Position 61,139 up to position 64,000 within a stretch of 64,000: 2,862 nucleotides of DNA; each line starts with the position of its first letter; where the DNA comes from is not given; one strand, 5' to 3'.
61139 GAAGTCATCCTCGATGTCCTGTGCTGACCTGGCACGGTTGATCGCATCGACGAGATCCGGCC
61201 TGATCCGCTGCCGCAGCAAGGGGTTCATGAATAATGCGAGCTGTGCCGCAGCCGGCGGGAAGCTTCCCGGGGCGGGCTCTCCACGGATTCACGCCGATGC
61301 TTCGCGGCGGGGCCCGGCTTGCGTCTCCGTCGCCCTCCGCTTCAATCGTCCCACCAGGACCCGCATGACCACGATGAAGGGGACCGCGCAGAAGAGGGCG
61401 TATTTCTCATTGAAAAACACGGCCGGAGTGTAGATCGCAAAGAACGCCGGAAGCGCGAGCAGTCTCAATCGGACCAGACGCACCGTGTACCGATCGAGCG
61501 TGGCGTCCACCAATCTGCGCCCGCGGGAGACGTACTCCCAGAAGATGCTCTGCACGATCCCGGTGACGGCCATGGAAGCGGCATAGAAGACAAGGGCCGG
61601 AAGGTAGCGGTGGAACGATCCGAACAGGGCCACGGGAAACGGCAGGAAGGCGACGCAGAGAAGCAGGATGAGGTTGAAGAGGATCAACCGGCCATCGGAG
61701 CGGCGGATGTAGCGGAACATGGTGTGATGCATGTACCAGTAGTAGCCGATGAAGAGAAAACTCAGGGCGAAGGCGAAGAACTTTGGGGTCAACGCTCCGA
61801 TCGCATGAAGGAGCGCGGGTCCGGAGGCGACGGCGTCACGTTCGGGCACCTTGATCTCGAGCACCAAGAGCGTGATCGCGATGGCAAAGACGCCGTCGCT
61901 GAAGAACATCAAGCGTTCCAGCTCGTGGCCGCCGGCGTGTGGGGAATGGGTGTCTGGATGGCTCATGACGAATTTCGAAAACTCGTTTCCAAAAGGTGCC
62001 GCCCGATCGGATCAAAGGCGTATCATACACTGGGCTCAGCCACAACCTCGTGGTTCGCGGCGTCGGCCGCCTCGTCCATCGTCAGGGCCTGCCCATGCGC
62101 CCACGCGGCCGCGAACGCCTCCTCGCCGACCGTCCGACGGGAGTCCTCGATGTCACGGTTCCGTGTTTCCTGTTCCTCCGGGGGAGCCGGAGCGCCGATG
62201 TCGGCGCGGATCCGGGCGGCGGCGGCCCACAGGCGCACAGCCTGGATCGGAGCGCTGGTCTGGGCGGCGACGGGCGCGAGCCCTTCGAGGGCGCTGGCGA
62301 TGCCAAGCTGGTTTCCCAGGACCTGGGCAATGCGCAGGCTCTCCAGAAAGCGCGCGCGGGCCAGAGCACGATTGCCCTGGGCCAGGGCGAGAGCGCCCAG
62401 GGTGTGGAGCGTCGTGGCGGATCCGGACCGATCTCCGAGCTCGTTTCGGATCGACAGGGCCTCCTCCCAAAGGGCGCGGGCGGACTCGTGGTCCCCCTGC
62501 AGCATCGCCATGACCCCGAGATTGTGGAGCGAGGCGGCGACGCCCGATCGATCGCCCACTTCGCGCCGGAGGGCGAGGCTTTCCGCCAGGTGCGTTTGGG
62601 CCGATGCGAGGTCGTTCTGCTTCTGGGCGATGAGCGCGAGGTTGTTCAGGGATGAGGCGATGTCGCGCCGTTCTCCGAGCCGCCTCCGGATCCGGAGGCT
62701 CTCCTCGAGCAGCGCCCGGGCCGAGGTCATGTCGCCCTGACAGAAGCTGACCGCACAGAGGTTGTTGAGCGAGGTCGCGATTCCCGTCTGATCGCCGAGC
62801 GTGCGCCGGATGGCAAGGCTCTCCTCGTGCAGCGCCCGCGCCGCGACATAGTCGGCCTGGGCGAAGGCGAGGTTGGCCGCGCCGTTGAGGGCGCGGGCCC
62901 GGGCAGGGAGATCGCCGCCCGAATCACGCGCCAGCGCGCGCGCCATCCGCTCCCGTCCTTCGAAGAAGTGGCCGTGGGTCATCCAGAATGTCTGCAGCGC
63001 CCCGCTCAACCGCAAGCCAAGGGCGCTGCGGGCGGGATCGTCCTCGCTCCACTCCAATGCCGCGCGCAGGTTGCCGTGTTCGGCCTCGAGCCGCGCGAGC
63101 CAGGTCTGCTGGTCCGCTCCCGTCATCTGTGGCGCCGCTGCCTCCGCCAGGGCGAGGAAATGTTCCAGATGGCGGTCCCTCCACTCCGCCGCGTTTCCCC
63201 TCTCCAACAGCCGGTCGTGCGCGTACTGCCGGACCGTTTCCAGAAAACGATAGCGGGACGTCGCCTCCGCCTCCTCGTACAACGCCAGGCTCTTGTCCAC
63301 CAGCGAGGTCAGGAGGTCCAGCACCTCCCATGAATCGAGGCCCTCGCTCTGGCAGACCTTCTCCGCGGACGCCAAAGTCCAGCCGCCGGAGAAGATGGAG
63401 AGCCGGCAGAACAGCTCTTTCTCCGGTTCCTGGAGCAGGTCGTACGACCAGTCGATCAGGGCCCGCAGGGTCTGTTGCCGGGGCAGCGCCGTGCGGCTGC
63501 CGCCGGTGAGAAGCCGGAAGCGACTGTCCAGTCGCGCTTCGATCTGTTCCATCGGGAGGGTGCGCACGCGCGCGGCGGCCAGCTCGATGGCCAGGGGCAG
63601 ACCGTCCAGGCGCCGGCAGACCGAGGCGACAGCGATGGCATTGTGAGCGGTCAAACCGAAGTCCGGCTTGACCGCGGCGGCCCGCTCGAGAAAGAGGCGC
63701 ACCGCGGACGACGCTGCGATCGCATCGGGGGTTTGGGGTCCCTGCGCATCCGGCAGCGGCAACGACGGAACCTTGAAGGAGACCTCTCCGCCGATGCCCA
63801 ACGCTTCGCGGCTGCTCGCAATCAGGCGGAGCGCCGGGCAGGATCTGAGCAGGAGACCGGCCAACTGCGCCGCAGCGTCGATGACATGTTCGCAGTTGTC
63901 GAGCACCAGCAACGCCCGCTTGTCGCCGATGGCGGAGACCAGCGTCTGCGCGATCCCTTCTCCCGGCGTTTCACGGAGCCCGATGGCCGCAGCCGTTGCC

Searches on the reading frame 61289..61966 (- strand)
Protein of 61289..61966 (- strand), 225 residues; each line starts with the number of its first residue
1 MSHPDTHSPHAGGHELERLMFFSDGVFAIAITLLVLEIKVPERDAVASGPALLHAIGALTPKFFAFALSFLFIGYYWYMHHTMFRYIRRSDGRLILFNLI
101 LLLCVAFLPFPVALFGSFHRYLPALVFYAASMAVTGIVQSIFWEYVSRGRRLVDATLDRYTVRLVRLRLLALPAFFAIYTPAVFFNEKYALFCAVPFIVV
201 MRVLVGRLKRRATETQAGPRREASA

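Call 42: search_protein_families(library=pfam, proteins=[window:61289-61966:-], max_evalue=0.001)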
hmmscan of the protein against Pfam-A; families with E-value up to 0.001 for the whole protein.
window:61289-61966:- (225 aa): 1 family
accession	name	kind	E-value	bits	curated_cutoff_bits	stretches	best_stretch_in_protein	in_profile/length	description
PF06736.16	TMEM175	-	1.2e-29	103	25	1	18-109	1-88/88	Endosomal/lysosomal potassium channel TMEM175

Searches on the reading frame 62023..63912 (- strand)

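Call 42: search_protein_families(library=pfam, proteins=[window:62023-63912:-], max_evalue=0.001)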
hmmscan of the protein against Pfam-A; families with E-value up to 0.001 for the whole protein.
window:62023-63912:- (629 aa): 8 families
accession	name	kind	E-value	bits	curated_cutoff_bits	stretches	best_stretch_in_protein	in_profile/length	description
PF13424.12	TPR_12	-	1.2e-31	109.1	30.1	4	378-451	2-77/77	Tetratricopeptide repeat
PF13374.12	TPR_10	-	2.9e-25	87.9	27.5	3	458-491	1-34/42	Tetratricopeptide repeat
PF07719.23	TPR_2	-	9.2e-10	38.3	27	1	459-489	1-31/34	Tetratricopeptide repeat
PF00515.34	TPR_1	-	3.4e-08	33.4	27.8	0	459-488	1-30/34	Tetratricopeptide repeat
PF13181.12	TPR_8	-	2.1e-06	27.9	25.7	0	460-490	2-32/34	Tetratricopeptide repeat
PF13176.12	TPR_7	-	4.2e-06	26.9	27.9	0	461-495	1-35/36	Tetratricopeptide repeat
PF24885.1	TPR_NPHP3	-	8.1e-05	22.6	100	0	357-451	118-215/239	Nephrocystin-3 TPR domain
PF17874.7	TPR_MalT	-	9e-05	22.3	45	1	311-486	12-188/336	MalT-like TPR region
